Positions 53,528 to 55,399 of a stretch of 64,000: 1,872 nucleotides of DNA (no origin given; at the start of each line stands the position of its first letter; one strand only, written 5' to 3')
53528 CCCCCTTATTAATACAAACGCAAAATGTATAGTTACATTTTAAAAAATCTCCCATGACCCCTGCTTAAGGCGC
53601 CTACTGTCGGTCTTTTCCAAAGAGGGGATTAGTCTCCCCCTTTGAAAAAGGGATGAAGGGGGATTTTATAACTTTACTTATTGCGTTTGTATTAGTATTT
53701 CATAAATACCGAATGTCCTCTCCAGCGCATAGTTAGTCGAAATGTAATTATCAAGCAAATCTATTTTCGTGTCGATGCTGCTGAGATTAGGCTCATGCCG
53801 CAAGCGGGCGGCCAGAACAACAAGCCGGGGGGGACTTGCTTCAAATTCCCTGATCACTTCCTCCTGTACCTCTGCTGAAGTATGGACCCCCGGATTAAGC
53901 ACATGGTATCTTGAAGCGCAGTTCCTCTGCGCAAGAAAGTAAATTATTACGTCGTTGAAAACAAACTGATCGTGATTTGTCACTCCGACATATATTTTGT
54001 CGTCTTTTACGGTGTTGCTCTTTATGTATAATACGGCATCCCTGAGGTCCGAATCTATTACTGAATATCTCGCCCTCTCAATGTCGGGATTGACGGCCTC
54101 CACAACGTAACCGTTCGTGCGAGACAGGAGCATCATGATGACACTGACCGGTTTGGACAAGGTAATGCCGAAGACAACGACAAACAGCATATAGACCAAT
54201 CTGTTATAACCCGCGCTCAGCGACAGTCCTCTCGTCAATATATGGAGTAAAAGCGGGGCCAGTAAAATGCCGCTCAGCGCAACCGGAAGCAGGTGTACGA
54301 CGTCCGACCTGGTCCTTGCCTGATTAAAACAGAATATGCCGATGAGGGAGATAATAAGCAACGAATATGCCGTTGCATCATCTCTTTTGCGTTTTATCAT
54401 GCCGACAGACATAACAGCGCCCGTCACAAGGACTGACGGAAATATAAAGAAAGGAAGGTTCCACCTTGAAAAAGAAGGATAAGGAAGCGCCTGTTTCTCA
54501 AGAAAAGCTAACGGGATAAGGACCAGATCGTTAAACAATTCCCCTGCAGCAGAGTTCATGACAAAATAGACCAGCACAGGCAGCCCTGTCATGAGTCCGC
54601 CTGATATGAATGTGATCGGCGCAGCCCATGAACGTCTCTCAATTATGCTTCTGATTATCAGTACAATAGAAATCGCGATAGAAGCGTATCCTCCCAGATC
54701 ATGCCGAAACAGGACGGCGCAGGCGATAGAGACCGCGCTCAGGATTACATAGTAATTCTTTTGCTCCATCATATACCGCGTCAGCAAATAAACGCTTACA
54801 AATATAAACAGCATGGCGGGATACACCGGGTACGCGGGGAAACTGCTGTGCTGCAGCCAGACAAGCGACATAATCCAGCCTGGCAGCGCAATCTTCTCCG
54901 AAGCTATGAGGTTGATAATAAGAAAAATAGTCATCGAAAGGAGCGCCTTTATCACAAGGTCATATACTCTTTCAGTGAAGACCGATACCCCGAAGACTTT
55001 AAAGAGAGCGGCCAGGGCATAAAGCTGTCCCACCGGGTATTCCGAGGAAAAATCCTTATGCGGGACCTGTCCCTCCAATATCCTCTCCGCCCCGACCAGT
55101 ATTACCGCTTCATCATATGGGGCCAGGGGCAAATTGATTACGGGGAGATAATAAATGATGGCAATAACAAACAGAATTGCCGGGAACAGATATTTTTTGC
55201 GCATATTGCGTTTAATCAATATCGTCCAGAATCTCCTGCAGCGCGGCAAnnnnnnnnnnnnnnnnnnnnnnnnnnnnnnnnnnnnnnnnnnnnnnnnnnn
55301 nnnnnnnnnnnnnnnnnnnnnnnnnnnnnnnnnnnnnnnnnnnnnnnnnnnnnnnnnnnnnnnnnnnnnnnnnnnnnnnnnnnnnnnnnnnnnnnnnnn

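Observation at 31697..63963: At least four GtrB/ArnC-type Und-P-sugar synthases and at least three GT-C transferases in 32 kb: parallel three-component periplasmic glycosylation systems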

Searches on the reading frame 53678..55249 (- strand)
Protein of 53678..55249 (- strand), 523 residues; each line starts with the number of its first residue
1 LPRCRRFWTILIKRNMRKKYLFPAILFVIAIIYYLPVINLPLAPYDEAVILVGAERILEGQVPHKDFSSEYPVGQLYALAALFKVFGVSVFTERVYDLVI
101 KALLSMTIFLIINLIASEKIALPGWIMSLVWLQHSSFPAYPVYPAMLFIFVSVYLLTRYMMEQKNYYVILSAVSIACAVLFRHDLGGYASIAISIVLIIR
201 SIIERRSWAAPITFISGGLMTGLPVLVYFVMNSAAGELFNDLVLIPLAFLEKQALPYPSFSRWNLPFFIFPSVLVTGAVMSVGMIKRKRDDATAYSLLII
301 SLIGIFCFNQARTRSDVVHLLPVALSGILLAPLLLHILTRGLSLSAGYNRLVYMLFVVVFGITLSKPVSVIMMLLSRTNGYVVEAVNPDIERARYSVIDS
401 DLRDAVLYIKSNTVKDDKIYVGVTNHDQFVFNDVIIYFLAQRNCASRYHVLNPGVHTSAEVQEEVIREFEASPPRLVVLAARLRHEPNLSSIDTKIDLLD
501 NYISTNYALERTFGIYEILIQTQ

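Call 4: search_protein_families(library=pfam, proteins=[window:53681-55249:-])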
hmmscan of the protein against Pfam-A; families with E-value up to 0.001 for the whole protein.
window:53681-55249:- (523 aa): 0 families

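Call 8: search_protein_families(library=ncbifam, proteins=[window:53681-55249:-], max_evalue=0.01)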
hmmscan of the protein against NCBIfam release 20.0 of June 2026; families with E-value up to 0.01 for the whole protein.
window:53681-55249:- (523 aa): 0 families

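Call 10: find_encoding_contigs(protein=window:53678-55249:-, flank=10000, max_places=6)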
Protein window:53678-55249:- (523 aa): no gene with exactly this product is on record in the collection.

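Call 14: search_solved_structures(query=window:53681-55204:-, max_evalue=10)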
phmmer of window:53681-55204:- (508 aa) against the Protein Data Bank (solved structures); distinct sequences matched with E-value up to 10: 1.
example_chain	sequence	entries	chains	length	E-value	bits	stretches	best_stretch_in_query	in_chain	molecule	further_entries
1q9c_A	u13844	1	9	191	0.72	11.8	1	236-305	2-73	Son of sevenless protein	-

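Call 17: find_homologous_proteins(query=window:53681-55204:-, max_evalue=0.001)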
Query window:53681-55204:- (508 aa): 86 proteins with E <= 0.001 among 8000 candidates.
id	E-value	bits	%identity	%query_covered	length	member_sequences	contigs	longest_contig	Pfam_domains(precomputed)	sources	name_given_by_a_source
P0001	0.0e+0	1097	100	100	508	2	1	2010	-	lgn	-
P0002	6.7e-234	795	71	100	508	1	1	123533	-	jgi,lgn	jgi:hypothetical protein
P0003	7.7e-228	775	68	99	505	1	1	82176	PF13231.13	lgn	-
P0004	1.7e-226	771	71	96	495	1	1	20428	PF13231.13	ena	-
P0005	1.3e-225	768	67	100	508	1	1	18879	-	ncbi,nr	ncbi:MAG: hypothetical protein HY761_07810 [Candidatus Omnitrophica bacterium]|nr:hypothetical prote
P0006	4.4e-225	766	67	100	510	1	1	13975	PF13231.13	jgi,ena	-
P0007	1.4e-221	755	68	100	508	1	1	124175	-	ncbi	-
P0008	1.3e-220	751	66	100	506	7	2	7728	PF13231.13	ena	-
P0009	1.8e-219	748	68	100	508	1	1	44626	-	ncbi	-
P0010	1.4e-217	741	68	96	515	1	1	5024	-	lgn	-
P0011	8.0e-214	729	64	100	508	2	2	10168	-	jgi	-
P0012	7.8e-213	726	66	95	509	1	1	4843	-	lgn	-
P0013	2.2e-207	708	63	95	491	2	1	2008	-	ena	-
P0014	2.8e-207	707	64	100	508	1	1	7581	-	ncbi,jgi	jgi:hypothetical protein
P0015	1.4e-205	702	62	99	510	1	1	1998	-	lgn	-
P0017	4.4e-201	687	60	100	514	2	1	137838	-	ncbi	-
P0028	6.2e-185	634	57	96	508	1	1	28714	PF13231.13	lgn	-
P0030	8.2e-183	627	57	99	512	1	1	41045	-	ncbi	-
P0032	1.2e-172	593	54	100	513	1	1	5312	PF13231.13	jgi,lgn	-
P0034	1.0e-169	584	53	100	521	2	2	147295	PF13231.13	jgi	-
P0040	1.4e-164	567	51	99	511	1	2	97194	PF13231.13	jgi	jgi:hypothetical protein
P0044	1.7e-163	563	51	99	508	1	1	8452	PF13231.13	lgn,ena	-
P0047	3.3e-161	555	51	100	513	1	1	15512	PF13231.13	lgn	-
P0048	9.5e-160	551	50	99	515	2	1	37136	PF13231.13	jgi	-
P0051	1.4e-153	530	50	96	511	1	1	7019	PF13231.13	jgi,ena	-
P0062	1.7e-111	392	41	98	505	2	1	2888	PF13231.13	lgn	-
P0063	5.1e-111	390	42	98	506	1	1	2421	PF13231.13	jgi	-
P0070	1.5e-87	313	35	98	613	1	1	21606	PF13231.13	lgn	-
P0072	1.9e-56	210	40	56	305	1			PF13231.13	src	-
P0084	1.6e-6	45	31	23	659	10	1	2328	PF13231.13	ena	-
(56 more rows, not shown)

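Call 19: find_encoding_contigs(protein=P0002, flank=10000, max_places=2)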
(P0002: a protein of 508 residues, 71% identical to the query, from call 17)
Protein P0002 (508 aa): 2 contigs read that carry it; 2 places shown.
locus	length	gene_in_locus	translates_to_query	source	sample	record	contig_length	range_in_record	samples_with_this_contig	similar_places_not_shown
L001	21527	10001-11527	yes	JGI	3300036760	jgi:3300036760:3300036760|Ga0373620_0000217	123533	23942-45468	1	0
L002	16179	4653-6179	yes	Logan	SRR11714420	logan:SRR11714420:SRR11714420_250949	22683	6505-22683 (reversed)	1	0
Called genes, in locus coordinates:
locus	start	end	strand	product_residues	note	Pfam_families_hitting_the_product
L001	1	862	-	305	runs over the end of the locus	PF00535:Glycos_transf_2, PF10111:Glyco_tranf_2_2 (weak), PF13641:Glyco_tranf_2_3 (weak)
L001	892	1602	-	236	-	PF13489:Methyltransf_23, PF13649:Methyltransf_25, PF13847:Methyltransf_31, PF08241:Methyltransf_11, PF08242:Methyltransf_12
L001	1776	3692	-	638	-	PF00884:Sulfatase, PF01663:Phosphodiest (faint), PF16347:SGSH_C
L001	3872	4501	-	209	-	-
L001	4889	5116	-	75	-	-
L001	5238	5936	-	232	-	PF00535:Glycos_transf_2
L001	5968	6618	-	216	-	PF13489:Methyltransf_23 (weak), PF08241:Methyltransf_11, PF13649:Methyltransf_25 (weak)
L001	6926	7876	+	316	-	PF00535:Glycos_transf_2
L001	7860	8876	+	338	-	PF01073:3Beta_HSD, PF01370:Epimerase, PF02719:Polysacc_synt_2 (weak), PF04321:RmlD_sub_bind, PF16363:GDP_Man_Dehyd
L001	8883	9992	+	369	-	PF01041:DegT_DnrJ_EryC1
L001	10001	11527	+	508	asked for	-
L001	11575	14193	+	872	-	-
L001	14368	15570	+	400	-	-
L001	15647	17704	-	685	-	PF00884:Sulfatase, PF16347:SGSH_C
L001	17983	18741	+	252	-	PF01522:Polysacc_deac_1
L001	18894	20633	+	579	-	PF02543:Carbam_trans_N, PF16861:Carbam_trans_C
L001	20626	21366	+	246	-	PF08242:Methyltransf_12 (weak)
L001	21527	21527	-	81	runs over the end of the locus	-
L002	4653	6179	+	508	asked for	-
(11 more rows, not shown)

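Call 23: find_related_loci(query=window:53681-55204:-, collection=genome_contigs, flank=10000)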
Query window:53681-55204:- (508 aa) in genome_contigs; peptide patterns used: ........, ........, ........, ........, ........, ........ (x = any residue, [..] = any of these).
80 stretches matched a pattern; 3 encode a relative of the query (tblastn E <= 1e-3); 3 distinct loci.
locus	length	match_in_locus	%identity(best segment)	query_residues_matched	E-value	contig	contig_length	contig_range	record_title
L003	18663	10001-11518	64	1-506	0e+0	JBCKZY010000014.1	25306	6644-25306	Thermodesulfovibrionia bacterium isolate SLM_LV1_0208-G10 Node_14_length_25306_cov_68.000982, whole genome shotgun seque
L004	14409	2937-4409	51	15-506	2e-167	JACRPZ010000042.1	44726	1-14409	MAG: Nitrospirae bacterium isolate NC_groundwater_2000_Pr3_S-0.65um_44_7 SR2-18-Sp65_coassembly_scaffold_245106, whole g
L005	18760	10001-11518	67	1-506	0e+0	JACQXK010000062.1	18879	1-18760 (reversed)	MAG: Candidatus Omnitrophota bacterium isolate NC_groundwater_1513_Pr4_B-0.1um_40_4 SR1-18-B1_scaffold_202401, whole gen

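Call 32: predict_structure(alignment_id=A1)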
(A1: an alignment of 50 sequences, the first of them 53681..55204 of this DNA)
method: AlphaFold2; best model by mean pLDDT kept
length: 508 residues; sequences in the alignment: 50
mean_pLDDT: 91.0   pTM: 0.92
mean pLDDT of the five models: 91.0, 90.9, 89.7, 89.2, 87.7
residues with pLDDT >= 90: 352; 70-90: 142; 50-70: 14; < 50: 0
segments of 3 or more residues with pLDDT < 50: none
pLDDT, mean of each block of 10 residues (from residue 1): 85 97 86 92 92 89 97 96 97 98 96 96 94 99 95 97 93 97 93 93 87 78 81 77 90 97 95 85 98 88 95 97 81 90 94 91 86 92 93 96 93 83 96 84 90 96 82 63 93 96 93
secondary structure, 60 per line:
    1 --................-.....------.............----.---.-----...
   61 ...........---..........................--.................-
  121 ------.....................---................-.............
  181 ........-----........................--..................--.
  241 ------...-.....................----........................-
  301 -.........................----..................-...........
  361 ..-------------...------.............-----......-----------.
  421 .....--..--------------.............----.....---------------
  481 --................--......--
elements in order: H3-18 H20-24 H31-43 H58-71 H75-100 H103-119 H127-147 H151-166 H168-188 H194-217 H220-237 H251-271 H276-298 H302-326 H331-348 H350-362 H385-397 E403-408 H420-425 H444-456 E461-465 H483-491 E492-498 E501-506

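Call 35: fold_search(model_id=the predicted structure, library=pdb)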
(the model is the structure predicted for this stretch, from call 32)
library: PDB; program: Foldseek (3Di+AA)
matches with E <= 10: 324; with E <= 0.001: 23
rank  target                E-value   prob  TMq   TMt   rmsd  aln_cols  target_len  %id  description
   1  8age_A                1.2e-07  1.00  0.55  0.45   9.3       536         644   11  Structure of yeast oligosaccharylransferase complex with acceptor peptide bound (released 2022-12-07)
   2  6ezn_F                7.1e-07  1.00  0.55  0.44  10.9       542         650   11  Cryo-EM structure of the yeast oligosaccharyltransferase (OST) complex (released 2018-01-17)
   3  8pn9_A                8.4e-07  1.00  0.58  0.47  10.8       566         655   11  Structure of human oligosaccharyltransferase OST-A complex bound to NGI-1 (released 2024-05-08)
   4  8b6l_I                1.7e-06  1.00  0.58  0.45   9.5       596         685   12  Subtomogram average of the human Sec61-TRAP-OSTA-translocon (released 2022-12-07)
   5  7zlg_A                1.9e-06  1.00  0.56  0.46  10.9       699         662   11  Cryo-EM structure of C-mannosyltransferase CeDPY19, in complex with acceptor peptide and bound to CMT2-Fab and anti-Fa (released 2023-01-11)
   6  9n9j_I                2.5e-06  1.00  0.52  0.40   9.7       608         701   12  Structure of a GRP94 folding intermediate engaged with a CCDC134- and FKBP11-bound secretory translocon (released 2025-11-19)
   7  7oci_F                2.8e-06  1.00  0.56  0.46   9.0       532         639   12  Cryo-EM structure of yeast Ost6p containing oligosaccharyltransferase complex (released 2022-02-16)
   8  5f15                  3.9e-06  1.00  0.53  0.50  12.1       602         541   12  Crystal Structure of ArnT from Cupriavidus metallidurans bound to Undecaprenyl phosphate (released 2016-02-17)
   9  8agc_A                5.1e-06  1.00  0.55  0.42  12.0       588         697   10  Structure of yeast oligosaccharylransferase complex with lipid-linked oligosaccharide and non-acceptor peptide bound (released 2022-12-07)
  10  6ftg_5                5.9e-06  1.00  0.58  0.48  12.5       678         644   12  Subtomogram average of OST-containing ribosome-translocon complexes from canine rough microsomal membranes (released 2018-03-21)
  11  6c26_A                6.4e-06  1.00  0.56  0.45   9.4       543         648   10  The Cryo-EM structure of a eukaryotic oligosaccharyl transferase complex (released 2018-01-31)
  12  6s7t_A                7.3e-06  1.00  0.58  0.44   8.1       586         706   11  Cryo-EM structure of human oligosaccharyltransferase complex OST-B (released 2019-12-18)
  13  7zli_A                9.1e-06  1.00  0.57  0.46   9.1       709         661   11  Cryo-EM structure of C-mannosyltransferase CeDPY19, in complex with Dol25-P-Man and bound to CMT2-Fab and anti-Fab nan (released 2023-01-11)
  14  7e9s_A                9.5e-06  1.00  0.53  0.34  12.0       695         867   10  Archaeal oligosaccharyltransferase AglB from Archaeoglobus fulgidus in complex with an inhibitory peptide and a dolich (released 2021-09-08)
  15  8agb_A                1.0e-05  1.00  0.56  0.46   9.8       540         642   11  Structure of yeast oligosaccharylransferase complex with lipid-linked oligosaccharide bound (released 2022-12-07)
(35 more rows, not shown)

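Call 40: search_protein_families(library=pfam, proteins=[window:53681-55204:-], max_evalue=10)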
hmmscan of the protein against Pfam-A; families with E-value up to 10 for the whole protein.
window:53681-55204:- (508 aa): 1 family
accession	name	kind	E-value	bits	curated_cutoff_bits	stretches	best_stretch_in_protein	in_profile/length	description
PF13231.12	PMT_2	-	0.0014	19.3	26.1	1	57-210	3-154/160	Dolichyl-phosphate-mannose-protein mannosyltransferase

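Call 68: find_encoding_contigs(protein=P0007, flank=10000, max_places=1)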
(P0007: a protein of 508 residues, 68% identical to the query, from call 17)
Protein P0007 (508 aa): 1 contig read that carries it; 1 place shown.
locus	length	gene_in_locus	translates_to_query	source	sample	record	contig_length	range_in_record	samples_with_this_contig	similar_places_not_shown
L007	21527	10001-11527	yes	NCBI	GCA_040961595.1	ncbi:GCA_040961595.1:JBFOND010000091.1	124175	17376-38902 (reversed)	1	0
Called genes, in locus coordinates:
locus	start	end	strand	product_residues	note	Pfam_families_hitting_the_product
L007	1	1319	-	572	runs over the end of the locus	PF02543:Carbam_trans_N, PF16861:Carbam_trans_C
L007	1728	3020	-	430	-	-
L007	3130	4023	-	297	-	PF01209:Ubie_methyltran (weak), PF13489:Methyltransf_23 (weak), PF13649:Methyltransf_25, PF13847:Methyltransf_31 (weak), PF08241:Methyltransf_11, PF08242:Methyltransf_12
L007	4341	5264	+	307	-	PF01370:Epimerase, PF04321:RmlD_sub_bind, PF16363:GDP_Man_Dehyd, PF02719:Polysacc_synt_2 (weak)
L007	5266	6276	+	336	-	PF13641:Glyco_tranf_2_3 (weak), PF00535:Glycos_transf_2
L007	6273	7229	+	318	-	PF00535:Glycos_transf_2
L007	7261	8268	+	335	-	PF01073:3Beta_HSD, PF01370:Epimerase, PF02719:Polysacc_synt_2 (weak), PF04321:RmlD_sub_bind (weak), PF16363:GDP_Man_Dehyd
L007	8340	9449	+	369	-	PF01041:DegT_DnrJ_EryC1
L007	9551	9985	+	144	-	PF13847:Methyltransf_31, PF08241:Methyltransf_11, PF08242:Methyltransf_12 (weak), PF13649:Methyltransf_25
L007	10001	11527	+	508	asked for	-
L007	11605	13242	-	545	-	-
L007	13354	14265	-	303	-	PF00535:Glycos_transf_2, PF13641:Glyco_tranf_2_3 (weak)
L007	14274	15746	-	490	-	PF02310:B12-binding, PF04055:Radical_SAM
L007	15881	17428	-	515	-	PF02310:B12-binding, PF04055:Radical_SAM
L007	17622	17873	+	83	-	-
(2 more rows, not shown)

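Call 69: find_encoding_contigs(protein=P0017, flank=10000, max_places=1)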
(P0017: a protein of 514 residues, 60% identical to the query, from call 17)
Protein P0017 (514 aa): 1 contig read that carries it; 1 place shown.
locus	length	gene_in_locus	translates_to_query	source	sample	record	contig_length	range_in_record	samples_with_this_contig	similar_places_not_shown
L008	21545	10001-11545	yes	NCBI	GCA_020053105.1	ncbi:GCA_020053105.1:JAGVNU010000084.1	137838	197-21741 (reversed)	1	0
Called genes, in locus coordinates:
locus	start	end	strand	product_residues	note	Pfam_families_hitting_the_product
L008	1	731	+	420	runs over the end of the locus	PF01595:CNNM, PF00571:CBS (weak), PF03471:CorC_HlyC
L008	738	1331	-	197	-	PF00475:IGPD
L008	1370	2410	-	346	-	PF00155:Aminotran_1_2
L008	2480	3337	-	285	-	PF00850:Hist_deacetyl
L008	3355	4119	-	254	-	PF23023:Anti-Pycsar_Apyc1, PF00753:Lactamase_B, PF13483:Lactamase_B_3 (weak), PF12706:Lactamase_B_2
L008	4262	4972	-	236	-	PF00535:Glycos_transf_2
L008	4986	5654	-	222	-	PF13489:Methyltransf_23 (weak), PF08241:Methyltransf_11, PF13649:Methyltransf_25 (weak)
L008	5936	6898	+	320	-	PF13641:Glyco_tranf_2_3 (weak), PF00535:Glycos_transf_2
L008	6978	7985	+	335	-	PF01073:3Beta_HSD, PF01370:Epimerase, PF02719:Polysacc_synt_2 (weak), PF04321:RmlD_sub_bind (weak), PF16363:GDP_Man_Dehyd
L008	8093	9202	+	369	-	PF01041:DegT_DnrJ_EryC1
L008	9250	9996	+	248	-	PF05148:Methyltransf_8 (weak), PF13489:Methyltransf_23, PF13847:Methyltransf_31, PF08241:Methyltransf_11, PF08242:Methyltransf_12, PF13649:Methyltransf_25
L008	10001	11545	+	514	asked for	-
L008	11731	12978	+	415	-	-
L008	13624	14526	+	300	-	PF07021:MetW (weak), PF13489:Methyltransf_23, PF13847:Methyltransf_31 (weak), PF08241:Methyltransf_11, PF08242:Methyltransf_12, PF13649:Methyltransf_25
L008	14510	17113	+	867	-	PF09586:YfhO, PF00754:F5_F8_type_C, PF22633:F5_F8_type_C_2 (weak)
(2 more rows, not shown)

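Call 81: find_encoding_contigs(protein=P0030, flank=10000, max_places=1)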
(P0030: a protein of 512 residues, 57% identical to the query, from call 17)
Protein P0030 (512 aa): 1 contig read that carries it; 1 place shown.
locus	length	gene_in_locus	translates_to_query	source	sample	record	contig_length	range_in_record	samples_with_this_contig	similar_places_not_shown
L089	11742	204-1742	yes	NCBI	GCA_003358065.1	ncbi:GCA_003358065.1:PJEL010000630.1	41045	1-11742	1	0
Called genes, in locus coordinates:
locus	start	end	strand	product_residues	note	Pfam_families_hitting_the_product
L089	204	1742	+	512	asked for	-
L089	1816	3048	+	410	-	-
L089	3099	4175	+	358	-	PF04055:Radical_SAM, PF13353:Fer4_12 (weak), PF13186:SPASM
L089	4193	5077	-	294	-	PF13641:Glyco_tranf_2_3 (weak), PF00535:Glycos_transf_2, PF10111:Glyco_tranf_2_2, PF13632:Glyco_trans_2_3 (weak)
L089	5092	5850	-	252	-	PF00535:Glycos_transf_2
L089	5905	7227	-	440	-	PF02826:2-Hacid_dh_C (faint), PF03446:NAD_binding_2 (faint), PF03721:UDPG_MGDP_dh_N, PF00984:UDPG_MGDP_dh, PF03720:UDPG_MGDP_dh_C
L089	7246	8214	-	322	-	PF01370:Epimerase, PF02719:Polysacc_synt_2 (faint), PF04321:RmlD_sub_bind, PF13460:NAD_binding_10 (weak), PF16363:GDP_Man_Dehyd, PF07993:NAD_binding_4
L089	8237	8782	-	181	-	PF00293:NUDIX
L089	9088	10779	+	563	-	PF02543:Carbam_trans_N, PF00814:TsaD (weak), PF22521:HypF_C_2 (weak), PF16861:Carbam_trans_C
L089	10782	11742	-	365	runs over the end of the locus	PF01041:DegT_DnrJ_EryC1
